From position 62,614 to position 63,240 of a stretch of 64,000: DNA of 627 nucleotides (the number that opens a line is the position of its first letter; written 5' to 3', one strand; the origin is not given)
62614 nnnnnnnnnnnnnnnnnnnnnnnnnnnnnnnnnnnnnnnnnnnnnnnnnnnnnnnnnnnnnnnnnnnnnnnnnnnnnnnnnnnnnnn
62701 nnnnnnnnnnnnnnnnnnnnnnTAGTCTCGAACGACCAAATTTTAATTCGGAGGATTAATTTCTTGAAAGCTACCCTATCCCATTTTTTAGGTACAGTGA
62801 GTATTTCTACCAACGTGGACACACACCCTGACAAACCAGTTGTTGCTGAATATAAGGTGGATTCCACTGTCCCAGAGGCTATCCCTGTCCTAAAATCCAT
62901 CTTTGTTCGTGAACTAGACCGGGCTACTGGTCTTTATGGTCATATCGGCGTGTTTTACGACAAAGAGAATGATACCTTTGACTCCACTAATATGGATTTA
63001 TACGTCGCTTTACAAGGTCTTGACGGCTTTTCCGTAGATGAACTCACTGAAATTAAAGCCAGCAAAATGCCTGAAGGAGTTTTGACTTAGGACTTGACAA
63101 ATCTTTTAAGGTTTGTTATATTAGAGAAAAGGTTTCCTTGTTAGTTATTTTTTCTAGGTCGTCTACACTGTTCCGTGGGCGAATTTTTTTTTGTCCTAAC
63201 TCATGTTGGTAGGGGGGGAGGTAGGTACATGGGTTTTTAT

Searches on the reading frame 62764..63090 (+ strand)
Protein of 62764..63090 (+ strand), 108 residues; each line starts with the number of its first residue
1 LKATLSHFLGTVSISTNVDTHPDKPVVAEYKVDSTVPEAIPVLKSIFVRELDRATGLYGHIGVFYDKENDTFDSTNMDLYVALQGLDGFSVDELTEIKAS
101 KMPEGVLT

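Call 85: search_protein_families(library=pfam, proteins=[window:62764-63090:+], max_evalue=0.01)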
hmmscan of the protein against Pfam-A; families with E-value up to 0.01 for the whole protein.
window:62764-63090:+ (108 aa): 0 families

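Call 96: find_encoding_contigs(protein=window:62764-63090:+, flank=10000, max_places=3)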
Protein window:62764-63090:+ (108 aa): 20 contigs read that carry it; 3 places shown.
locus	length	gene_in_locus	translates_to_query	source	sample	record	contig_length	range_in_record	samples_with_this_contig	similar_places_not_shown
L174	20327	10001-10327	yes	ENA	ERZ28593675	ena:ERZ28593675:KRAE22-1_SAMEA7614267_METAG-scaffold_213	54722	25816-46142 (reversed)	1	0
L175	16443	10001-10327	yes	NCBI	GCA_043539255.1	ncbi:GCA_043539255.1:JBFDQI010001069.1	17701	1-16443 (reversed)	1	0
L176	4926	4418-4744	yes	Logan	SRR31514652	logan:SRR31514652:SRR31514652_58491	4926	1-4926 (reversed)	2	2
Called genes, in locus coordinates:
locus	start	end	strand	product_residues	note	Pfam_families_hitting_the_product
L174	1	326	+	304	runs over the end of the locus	-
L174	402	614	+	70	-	-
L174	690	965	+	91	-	-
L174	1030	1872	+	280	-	PF01471:PG_binding_1 (weak), PF11860:Muramidase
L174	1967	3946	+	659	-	PF19263:DUF5906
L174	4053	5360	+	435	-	-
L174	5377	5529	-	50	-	-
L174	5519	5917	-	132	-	-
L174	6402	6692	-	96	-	-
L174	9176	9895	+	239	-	-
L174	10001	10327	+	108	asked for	-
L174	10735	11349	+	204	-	PF03781:FGE-sulfatase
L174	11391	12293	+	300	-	PF03781:FGE-sulfatase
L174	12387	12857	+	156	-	-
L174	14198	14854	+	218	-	-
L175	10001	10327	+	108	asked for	-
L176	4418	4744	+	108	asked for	-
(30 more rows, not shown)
